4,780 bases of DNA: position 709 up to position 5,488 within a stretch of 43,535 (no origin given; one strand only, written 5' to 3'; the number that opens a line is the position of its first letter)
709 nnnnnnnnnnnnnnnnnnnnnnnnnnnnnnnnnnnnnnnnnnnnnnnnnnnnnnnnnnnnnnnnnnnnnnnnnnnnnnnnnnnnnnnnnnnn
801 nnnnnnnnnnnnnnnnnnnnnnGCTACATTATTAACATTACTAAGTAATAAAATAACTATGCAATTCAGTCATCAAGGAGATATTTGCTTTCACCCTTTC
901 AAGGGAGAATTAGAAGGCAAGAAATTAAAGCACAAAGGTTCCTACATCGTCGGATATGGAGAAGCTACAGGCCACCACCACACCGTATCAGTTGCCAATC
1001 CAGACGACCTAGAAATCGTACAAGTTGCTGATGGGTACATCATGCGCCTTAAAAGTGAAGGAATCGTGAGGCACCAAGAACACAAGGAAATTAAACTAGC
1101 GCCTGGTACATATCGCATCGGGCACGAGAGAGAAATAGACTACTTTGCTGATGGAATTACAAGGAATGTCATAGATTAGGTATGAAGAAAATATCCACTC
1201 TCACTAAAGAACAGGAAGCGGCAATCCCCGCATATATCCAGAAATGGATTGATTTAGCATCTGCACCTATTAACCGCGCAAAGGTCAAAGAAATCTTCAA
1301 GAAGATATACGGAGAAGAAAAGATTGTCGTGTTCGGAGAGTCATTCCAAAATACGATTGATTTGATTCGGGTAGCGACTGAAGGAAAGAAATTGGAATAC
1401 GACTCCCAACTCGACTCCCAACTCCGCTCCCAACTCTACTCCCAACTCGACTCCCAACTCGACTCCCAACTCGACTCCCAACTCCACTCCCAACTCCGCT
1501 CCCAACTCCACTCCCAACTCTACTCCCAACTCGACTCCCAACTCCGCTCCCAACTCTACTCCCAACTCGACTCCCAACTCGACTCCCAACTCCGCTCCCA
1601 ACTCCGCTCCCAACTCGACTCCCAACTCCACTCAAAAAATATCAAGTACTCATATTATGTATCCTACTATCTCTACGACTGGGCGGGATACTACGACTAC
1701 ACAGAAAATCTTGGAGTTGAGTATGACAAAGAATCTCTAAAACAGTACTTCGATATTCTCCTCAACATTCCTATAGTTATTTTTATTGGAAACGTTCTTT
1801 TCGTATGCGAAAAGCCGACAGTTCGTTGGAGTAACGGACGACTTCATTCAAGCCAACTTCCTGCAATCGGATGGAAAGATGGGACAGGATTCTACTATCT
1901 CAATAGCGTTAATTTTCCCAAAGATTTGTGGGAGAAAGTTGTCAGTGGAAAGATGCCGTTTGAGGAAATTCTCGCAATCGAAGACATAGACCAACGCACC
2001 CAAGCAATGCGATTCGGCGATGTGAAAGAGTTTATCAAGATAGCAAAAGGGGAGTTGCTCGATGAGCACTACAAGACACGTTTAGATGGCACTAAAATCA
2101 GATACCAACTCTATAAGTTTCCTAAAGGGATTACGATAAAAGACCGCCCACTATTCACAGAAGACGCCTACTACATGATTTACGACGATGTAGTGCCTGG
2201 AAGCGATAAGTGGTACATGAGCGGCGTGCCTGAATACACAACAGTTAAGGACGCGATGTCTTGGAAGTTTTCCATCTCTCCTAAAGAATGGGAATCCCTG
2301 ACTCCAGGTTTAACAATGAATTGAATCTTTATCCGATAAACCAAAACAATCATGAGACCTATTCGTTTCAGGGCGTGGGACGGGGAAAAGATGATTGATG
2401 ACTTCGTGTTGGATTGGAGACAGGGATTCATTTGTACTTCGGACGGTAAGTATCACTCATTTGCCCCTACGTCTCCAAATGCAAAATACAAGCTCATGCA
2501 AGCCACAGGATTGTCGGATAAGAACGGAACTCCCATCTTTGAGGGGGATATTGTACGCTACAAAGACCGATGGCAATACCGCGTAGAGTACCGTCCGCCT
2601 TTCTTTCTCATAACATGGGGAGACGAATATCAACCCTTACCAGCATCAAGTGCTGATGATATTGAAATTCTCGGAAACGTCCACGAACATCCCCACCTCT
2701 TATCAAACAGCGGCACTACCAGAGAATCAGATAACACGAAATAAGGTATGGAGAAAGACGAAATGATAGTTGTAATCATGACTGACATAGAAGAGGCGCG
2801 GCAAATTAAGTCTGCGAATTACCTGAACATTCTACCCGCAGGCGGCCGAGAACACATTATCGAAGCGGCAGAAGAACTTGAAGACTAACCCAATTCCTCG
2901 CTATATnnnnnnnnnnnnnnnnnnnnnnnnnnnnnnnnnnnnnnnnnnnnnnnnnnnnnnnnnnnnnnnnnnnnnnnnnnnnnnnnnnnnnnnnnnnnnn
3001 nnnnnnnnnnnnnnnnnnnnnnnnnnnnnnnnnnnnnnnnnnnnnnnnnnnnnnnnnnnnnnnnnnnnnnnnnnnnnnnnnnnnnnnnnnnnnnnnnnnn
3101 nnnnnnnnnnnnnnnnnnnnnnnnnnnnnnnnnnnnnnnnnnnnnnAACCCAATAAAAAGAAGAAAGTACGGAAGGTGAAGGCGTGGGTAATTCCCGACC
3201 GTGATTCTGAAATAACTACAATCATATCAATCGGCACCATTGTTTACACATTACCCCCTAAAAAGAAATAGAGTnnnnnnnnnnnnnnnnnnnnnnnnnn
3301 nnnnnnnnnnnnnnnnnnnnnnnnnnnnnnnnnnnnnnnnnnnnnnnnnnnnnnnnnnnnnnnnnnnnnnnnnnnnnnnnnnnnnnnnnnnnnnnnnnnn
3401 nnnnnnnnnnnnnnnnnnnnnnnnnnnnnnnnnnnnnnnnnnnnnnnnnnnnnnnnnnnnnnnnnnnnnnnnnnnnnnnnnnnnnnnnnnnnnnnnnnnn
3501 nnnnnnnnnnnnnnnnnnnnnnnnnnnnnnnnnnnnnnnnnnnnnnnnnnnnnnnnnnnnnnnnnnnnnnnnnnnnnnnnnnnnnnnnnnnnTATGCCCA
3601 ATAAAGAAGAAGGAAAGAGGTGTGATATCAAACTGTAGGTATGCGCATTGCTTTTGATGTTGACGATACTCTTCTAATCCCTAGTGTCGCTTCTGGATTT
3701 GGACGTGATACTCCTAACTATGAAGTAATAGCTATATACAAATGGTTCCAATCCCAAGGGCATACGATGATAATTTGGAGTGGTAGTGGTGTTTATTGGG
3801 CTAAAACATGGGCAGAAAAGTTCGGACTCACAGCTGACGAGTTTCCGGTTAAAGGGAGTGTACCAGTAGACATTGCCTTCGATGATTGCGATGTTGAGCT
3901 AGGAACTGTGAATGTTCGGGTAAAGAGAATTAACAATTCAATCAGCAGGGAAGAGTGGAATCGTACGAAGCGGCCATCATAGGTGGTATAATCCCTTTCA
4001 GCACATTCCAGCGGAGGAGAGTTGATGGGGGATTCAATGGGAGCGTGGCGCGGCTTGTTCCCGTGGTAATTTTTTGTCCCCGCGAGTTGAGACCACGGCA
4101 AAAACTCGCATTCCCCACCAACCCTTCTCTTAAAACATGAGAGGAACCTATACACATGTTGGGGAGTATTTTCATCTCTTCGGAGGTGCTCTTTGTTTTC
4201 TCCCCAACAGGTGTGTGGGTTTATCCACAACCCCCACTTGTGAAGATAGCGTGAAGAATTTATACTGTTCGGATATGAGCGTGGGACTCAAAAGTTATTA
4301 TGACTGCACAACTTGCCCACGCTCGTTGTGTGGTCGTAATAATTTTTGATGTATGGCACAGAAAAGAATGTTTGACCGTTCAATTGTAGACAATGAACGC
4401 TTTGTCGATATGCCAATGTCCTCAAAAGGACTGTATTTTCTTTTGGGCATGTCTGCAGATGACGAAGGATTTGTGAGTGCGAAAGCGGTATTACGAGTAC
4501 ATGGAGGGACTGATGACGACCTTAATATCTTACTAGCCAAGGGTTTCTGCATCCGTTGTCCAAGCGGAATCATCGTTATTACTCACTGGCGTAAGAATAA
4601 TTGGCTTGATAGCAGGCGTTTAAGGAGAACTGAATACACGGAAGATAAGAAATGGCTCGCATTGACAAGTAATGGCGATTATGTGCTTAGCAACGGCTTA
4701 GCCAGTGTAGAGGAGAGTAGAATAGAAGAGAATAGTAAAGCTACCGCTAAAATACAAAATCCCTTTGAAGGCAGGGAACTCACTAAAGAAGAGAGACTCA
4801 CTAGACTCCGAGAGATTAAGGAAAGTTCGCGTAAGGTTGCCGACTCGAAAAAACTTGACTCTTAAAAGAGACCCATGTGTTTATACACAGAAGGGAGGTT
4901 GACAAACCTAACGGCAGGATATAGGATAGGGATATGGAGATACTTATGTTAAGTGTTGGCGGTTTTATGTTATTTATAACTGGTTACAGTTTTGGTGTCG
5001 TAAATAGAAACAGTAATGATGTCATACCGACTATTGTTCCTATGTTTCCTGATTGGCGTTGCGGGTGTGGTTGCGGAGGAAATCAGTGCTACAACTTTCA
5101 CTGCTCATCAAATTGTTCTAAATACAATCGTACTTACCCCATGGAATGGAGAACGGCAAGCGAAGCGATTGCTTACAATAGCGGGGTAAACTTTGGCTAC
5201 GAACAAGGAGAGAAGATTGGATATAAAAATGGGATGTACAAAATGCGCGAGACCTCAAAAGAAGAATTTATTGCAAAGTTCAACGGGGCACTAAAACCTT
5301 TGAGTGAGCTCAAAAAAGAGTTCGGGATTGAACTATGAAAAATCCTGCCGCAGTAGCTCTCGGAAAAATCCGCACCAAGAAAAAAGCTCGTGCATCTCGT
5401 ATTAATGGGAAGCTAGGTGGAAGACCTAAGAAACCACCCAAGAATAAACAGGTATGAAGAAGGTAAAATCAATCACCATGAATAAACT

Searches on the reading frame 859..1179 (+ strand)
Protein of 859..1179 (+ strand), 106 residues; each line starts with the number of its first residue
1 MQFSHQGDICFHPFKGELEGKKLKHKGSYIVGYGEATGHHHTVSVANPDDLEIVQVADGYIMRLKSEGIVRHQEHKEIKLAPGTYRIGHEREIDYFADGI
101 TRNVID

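Call 21: search_protein_families(library=pfam, proteins=[window:859-1179:+], max_evalue=0.01)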
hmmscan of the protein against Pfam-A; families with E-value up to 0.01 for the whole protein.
window:859-1179:+ (106 aa): 0 families

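Call 38: search_protein_families(library=phrogs, proteins=[window:859-1179:+], max_evalue=0.01)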
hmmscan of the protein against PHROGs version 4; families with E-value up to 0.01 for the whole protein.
window:859-1179:+ (106 aa): 1 family
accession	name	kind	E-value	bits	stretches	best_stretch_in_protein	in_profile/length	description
phrog_27831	-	unknown function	2.3e-06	28.7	1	3-93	10-114/124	-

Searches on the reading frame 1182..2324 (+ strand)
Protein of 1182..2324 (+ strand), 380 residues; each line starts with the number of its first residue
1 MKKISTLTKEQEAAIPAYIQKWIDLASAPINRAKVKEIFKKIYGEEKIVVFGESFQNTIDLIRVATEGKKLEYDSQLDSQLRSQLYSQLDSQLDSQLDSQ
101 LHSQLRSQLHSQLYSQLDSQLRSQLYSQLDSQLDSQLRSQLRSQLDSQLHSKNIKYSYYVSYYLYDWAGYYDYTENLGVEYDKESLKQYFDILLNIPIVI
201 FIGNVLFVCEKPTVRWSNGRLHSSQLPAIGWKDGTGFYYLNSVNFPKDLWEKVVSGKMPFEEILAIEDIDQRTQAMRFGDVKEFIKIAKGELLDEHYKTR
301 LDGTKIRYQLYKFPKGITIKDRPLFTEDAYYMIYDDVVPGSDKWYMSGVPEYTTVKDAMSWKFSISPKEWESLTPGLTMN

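Call 21: search_protein_families(library=pfam, proteins=[window:1182-2324:+], max_evalue=0.01)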
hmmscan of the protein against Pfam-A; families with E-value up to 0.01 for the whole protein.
window:1182-2324:+ (380 aa): 1 family
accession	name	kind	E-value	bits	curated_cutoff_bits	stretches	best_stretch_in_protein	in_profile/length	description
PF05696.16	DUF826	-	0.0021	18.6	25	0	76-101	21-46/75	Protein of unknown function (DUF826)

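Call 38: search_protein_families(library=phrogs, proteins=[window:1182-2324:+], max_evalue=0.01)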
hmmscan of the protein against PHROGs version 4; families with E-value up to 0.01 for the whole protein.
window:1182-2324:+ (380 aa): 1 family
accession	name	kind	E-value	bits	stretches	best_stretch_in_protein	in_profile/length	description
phrog_31813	-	unknown function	5.4e-05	23.4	0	174-246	185-256/378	-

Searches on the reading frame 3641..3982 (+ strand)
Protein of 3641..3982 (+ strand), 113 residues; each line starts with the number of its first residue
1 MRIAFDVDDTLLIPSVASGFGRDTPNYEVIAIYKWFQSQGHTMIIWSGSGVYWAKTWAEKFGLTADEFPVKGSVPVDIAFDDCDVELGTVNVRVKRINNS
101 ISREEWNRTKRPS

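Call 21: search_protein_families(library=pfam, proteins=[window:3641-3982:+], max_evalue=0.01)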
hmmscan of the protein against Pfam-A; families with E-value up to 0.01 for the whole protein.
window:3641-3982:+ (113 aa): 0 families

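Call 38: search_protein_families(library=phrogs, proteins=[window:3641-3982:+], max_evalue=0.01)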
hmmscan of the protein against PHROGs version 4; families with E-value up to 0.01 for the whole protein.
window:3641-3982:+ (113 aa): 1 family
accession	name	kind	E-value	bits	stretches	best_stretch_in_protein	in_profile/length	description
phrog_1238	-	moron, auxiliary metabolic gene and host takeover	0.003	18.2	1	1-47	23-67/155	phosphoheptose isomerase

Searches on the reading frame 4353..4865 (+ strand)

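Call 21: search_protein_families(library=pfam, proteins=[window:4353-4865:+], max_evalue=0.01)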
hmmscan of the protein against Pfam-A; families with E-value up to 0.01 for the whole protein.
window:4353-4865:+ (170 aa): 0 families

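Call 38: search_protein_families(library=phrogs, proteins=[window:4353-4865:+], max_evalue=0.01)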
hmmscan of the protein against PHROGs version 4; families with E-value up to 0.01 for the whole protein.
window:4353-4865:+ (170 aa): 4 families
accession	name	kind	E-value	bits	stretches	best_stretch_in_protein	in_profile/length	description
phrog_5708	-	DNA, RNA and nucleotide metabolism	3.1e-42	146.4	1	1-147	1-147/263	DnaD-like helicase loader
phrog_8489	-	DNA, RNA and nucleotide metabolism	3.6e-42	146.5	1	1-139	1-141/296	DnaD-like helicase loader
phrog_1163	-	unknown function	4.2e-21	76.9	1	1-135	8-159/273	-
phrog_10469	-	DNA, RNA and nucleotide metabolism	7.1e-05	23.3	1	1-131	1-160/305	DnaD-like helicase loader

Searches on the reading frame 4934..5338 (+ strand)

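Call 21: search_protein_families(library=pfam, proteins=[window:4934-5338:+], max_evalue=0.01)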
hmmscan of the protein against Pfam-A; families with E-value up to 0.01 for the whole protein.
window:4934-5338:+ (134 aa): 0 families

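Call 38: search_protein_families(library=phrogs, proteins=[window:4934-5338:+], max_evalue=0.01)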
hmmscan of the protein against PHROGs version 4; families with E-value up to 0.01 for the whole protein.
window:4934-5338:+ (134 aa): 1 family
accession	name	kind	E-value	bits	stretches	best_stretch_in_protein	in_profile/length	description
phrog_4785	-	unknown function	0.0086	17.6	0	80-105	42-67/94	-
